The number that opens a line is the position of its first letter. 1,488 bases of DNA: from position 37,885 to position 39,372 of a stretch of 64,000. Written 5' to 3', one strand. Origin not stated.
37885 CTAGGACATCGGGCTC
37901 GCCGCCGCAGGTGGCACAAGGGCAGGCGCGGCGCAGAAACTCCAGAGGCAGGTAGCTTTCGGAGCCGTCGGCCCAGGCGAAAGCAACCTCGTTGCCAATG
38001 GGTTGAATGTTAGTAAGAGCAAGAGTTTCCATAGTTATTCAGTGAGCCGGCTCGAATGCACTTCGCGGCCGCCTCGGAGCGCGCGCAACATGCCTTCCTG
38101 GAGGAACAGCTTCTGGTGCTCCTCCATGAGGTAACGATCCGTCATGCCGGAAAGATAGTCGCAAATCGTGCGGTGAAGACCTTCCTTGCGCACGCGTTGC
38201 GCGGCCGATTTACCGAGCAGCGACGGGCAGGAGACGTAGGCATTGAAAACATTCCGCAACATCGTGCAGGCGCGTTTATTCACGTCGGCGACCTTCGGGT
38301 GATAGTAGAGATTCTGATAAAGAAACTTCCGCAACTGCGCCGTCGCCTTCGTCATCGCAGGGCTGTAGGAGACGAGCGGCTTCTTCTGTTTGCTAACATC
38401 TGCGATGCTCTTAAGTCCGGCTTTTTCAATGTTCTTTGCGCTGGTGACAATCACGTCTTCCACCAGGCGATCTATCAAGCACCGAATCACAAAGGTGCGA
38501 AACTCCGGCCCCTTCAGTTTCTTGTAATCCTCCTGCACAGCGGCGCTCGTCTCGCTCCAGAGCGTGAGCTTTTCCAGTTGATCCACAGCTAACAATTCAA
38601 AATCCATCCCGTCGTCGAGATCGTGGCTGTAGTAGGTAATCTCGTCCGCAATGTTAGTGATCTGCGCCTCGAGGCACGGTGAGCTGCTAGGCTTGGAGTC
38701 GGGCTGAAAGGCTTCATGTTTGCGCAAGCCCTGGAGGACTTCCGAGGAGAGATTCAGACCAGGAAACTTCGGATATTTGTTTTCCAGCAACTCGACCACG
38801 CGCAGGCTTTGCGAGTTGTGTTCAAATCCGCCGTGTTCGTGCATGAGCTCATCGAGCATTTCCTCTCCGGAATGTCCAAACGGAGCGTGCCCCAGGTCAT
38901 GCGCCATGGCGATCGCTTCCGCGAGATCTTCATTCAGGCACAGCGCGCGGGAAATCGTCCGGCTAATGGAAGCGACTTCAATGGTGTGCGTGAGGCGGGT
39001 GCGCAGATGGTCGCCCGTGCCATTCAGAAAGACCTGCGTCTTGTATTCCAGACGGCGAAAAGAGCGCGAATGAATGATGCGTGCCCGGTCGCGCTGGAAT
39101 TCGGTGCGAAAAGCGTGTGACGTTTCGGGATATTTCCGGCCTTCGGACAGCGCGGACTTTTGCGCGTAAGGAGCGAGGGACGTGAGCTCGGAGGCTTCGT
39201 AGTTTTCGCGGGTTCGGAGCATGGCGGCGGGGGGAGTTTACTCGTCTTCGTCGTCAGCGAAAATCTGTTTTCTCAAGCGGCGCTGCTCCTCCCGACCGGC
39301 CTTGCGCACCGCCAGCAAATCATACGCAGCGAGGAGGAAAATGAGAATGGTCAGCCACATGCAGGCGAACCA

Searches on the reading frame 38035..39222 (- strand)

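Call 3: search_protein_families(library=pfam, proteins=[window:38035-39222:-], max_evalue=0.01)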
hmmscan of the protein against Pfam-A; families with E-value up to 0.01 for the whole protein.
window:38035-39222:- (395 aa): 2 families
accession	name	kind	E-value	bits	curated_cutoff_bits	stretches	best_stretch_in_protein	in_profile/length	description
PF13286.11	HD_assoc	-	9.4e-22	77.8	22.2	1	285-371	2-91/91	Phosphohydrolase-associated domain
PF01966.28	HD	-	2.1e-13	51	22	1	76-196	1-114/116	HD domain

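Call 4: search_protein_families(library=ncbifam, proteins=[window:38035-39222:-], max_evalue=0.01)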
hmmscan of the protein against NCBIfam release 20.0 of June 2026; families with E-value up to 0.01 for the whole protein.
window:38035-39222:- (395 aa): 12 families
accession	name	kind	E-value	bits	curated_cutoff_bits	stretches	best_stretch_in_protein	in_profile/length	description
NF002326.0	PRK01286.1-1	equivalog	1.7e-131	439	390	1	12-375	5-375/379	deoxyguanosinetriphosphate triphosphohydrolase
NF002328.0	PRK01286.1-3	equivalog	5.2e-113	378.1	467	2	15-171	14-170/404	deoxyguanosinetriphosphate triphosphohydrolase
NF002327.0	PRK01286.1-2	equivalog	7.6e-104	347.5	393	2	3-218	3-215/345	deoxyguanosinetriphosphate triphosphohydrolase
NF002329.0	PRK01286.1-4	equivalog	6.1e-85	285.4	494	1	3-375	2-337/342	deoxyguanosinetriphosphate triphosphohydrolase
TIGR01353.1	dGTP_triPase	subfamily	3e-83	280.5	152.35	2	39-171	2-145/389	dGTP triphosphohydrolase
NF002330.0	PRK01286.1-5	equivalog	4.5e-79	266.4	511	1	16-372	2-375/384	deoxyguanosinetriphosphate triphosphohydrolase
NF041026.1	antiphage_dGTPase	exception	3.1e-68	230.8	400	2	32-173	9-160/425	anti-phage deoxyguanosine triphosphatase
NF003701.1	PRK05318.1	subfamily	3.5e-59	200.8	383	2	36-172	14-161/426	anti-phage deoxyguanosine triphosphatase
NF002829.0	PRK03007.1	equivalog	6e-54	183.6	385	2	27-151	15-142/425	deoxyguanosinetriphosphate triphosphohydrolase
NF002205.0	PRK01096.1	equivalog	2.9e-33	115.6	439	2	33-132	19-134/444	deoxyguanosinetriphosphate triphosphohydrolase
NF003429.0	PRK04926.1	equivalog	6.4e-23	81.3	405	2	29-133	14-142/500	dGTPase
TIGR00277.1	HDIG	domain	0.00044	20.1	27.6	1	77-131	6-60/84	HDIG domain-containing metalloprotein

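Call 54: search_protein_families(library=padloc, proteins=[window:38035-39222:-], max_evalue=0.001)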
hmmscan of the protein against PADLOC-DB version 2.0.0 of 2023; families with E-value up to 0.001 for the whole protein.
window:38035-39222:- (395 aa): 1 family
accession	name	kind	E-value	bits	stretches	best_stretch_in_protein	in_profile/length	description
PDLC02374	dGTPase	-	5.4e-93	310.5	1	24-376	28-374/395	-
